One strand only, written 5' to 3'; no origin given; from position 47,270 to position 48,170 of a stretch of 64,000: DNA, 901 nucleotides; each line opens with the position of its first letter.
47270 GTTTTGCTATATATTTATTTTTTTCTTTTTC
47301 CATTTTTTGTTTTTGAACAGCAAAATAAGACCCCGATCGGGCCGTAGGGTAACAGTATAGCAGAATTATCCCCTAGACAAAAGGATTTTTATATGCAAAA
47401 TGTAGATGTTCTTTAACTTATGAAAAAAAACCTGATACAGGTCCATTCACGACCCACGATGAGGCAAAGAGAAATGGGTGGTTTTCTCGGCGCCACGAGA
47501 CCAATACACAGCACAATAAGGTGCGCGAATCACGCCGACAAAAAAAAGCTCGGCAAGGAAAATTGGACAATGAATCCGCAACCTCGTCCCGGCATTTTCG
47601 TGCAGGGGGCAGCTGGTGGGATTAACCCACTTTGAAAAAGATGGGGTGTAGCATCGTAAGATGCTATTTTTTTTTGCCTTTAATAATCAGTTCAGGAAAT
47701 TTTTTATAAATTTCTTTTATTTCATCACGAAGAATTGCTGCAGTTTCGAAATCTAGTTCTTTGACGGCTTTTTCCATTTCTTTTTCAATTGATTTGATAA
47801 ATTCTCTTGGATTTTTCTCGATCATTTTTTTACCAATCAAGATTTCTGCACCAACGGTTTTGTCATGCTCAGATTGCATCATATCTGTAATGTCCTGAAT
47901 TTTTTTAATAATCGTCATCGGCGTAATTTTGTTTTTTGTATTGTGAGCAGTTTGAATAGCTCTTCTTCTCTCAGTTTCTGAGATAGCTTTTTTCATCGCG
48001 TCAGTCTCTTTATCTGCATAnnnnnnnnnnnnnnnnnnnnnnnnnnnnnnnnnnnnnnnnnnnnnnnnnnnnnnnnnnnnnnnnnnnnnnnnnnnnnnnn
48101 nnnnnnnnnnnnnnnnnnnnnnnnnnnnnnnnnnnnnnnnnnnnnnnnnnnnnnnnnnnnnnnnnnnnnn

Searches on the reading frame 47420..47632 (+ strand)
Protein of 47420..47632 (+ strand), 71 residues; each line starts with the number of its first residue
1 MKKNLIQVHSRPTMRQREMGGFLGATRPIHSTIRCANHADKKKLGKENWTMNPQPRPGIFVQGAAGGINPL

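Call 31: find_homologous_proteins(query=window:47420-47632:+, max_evalue=1)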
Query seq(71 aa) (71 aa): 1 proteins with E <= 1 among 1 candidates.
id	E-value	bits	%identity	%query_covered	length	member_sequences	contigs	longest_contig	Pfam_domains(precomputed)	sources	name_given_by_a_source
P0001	3.2e-42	159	100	100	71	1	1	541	-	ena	-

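Call 32: find_encoding_contigs(protein=P0001, flank=5000)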
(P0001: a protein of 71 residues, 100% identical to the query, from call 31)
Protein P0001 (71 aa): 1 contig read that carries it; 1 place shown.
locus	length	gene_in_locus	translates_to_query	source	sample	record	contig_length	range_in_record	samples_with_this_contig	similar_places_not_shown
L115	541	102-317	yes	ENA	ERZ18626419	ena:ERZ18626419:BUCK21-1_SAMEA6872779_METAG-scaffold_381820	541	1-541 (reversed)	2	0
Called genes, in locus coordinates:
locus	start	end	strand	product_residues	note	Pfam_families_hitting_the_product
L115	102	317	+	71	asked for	-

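Call 33: search_protein_families(library=pfam, max_evalue=1, proteins=[window:47420-47632:+])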
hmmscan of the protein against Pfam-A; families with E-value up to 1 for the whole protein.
seq(71 aa): 0 families

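Call 46: search_protein_representatives(protein=window:47420-47632:+)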
Query: 71 residues. Proteins with E-value up to 0.001 (for the whole library): 2; up to 1e-10: 1; up to 1e-30: 1. The best 2 are listed.
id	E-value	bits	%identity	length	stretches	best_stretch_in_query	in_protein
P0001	1.0e-42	159.0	100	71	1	1-71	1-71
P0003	7.9e-07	45.3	26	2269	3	16-64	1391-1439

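Call 48: search_protein_families(library=pfam, proteins=[P0003], max_evalue=0.01)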
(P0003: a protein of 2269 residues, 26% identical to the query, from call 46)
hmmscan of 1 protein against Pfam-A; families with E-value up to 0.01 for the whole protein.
P0003 (2269 aa): 1 family
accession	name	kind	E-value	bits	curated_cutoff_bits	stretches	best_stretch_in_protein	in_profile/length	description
PF23046.1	tSH3-B_UBE2O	-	0.0026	17.8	22.4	0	549-638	22-111/139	UBE2O, tandem tSH3-B domain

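Call 58: find_related_loci(query=window:47420-47632:+, collection=viral_contigs, flank=3000)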
Query seq(71 aa) (71 aa) in viral_contigs; peptide patterns used: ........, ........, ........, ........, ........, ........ (x = any residue, [..] = any of these).
16 stretches matched a pattern, but none encodes a relative of the query by tblastn (E <= 1e-3).

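Call 70: predict_structure(protein=window:47420-47632:+)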
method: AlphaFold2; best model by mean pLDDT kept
length: 71 residues; sequences in the alignment: 1
mean_pLDDT: 56.9   pTM: 0.12
mean pLDDT of the five models: 56.9, 54.6, 52.8, 52.5, 50.0
residues with pLDDT >= 90: 0; 70-90: 0; 50-70: 66; < 50: 5
segments of 3 or more residues with pLDDT < 50: none
pLDDT, mean of each block of 10 residues (from residue 1): 58 53 56 56 60 61 55 54
secondary structure: DSSP gave nothing for this model
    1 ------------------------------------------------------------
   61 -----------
elements in order:

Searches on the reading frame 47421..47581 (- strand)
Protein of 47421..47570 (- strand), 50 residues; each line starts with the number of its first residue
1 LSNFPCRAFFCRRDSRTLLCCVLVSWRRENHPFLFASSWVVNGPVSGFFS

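Call 33: search_protein_families(library=pfam, max_evalue=1, proteins=[window:47421-47570:-, window:47450-47581:-])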
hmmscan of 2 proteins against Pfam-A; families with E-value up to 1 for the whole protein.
seq(50 aa): 1 family
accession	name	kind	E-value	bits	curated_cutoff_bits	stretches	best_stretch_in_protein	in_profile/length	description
PF15118.11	DUF4560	-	0.025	14.9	27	1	9-41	22-56/64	Domain of unknown function (DUF4560)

seq(44 aa): 0 families

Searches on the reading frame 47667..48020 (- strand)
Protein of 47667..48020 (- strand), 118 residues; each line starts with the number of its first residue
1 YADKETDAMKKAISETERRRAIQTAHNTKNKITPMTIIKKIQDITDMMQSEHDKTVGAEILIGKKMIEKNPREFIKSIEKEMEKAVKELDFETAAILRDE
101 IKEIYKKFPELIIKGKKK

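Call 21: find_related_loci(query=window:47667-48020:-, collection=metagenome_contigs, flank=4000)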
Query window:47667-48020:- (118 aa) in metagenome_contigs; peptide patterns used: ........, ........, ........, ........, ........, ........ (x = any residue, [..] = any of these).
518 stretches matched a pattern; 34 encode a relative of the query (tblastn E <= 1e-3); 34 distinct loci.
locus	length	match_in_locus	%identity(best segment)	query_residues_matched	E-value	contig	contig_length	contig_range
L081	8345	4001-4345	88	1-115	3e-63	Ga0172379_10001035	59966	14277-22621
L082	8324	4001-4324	42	1-104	2e-20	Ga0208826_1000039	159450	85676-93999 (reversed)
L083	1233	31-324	49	1-101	1e-20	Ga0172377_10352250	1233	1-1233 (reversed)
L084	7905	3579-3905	40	1-108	1e-19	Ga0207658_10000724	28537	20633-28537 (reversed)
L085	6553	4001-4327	40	1-108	1e-19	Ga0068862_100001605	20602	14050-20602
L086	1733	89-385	49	1-101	9e-20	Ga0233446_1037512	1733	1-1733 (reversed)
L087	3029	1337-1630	47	1-101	1e-19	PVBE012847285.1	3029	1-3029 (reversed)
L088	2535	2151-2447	49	1-101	1e-19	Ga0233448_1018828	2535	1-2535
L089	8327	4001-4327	44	1-108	2e-19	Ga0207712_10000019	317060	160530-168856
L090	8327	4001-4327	43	1-108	8e-19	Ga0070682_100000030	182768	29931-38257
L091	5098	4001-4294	49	1-101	1e-18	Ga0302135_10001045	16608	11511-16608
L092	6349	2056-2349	49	1-101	1e-18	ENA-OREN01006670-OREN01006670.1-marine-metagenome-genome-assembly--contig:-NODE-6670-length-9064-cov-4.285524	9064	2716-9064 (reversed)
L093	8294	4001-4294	49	1-101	1e-18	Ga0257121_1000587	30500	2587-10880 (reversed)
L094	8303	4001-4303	42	1-107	9e-17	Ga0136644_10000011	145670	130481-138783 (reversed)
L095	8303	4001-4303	42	1-107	9e-17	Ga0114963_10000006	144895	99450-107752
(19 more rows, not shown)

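Call 74: find_related_loci(query=window:47667-48020:-, collection=viral_contigs, flank=4000)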
Query window:47667-48020:- (118 aa) in viral_contigs; peptide patterns used: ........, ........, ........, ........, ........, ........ (x = any residue, [..] = any of these).
37 stretches matched a pattern, but none encodes a relative of the query by tblastn (E <= 1e-3).
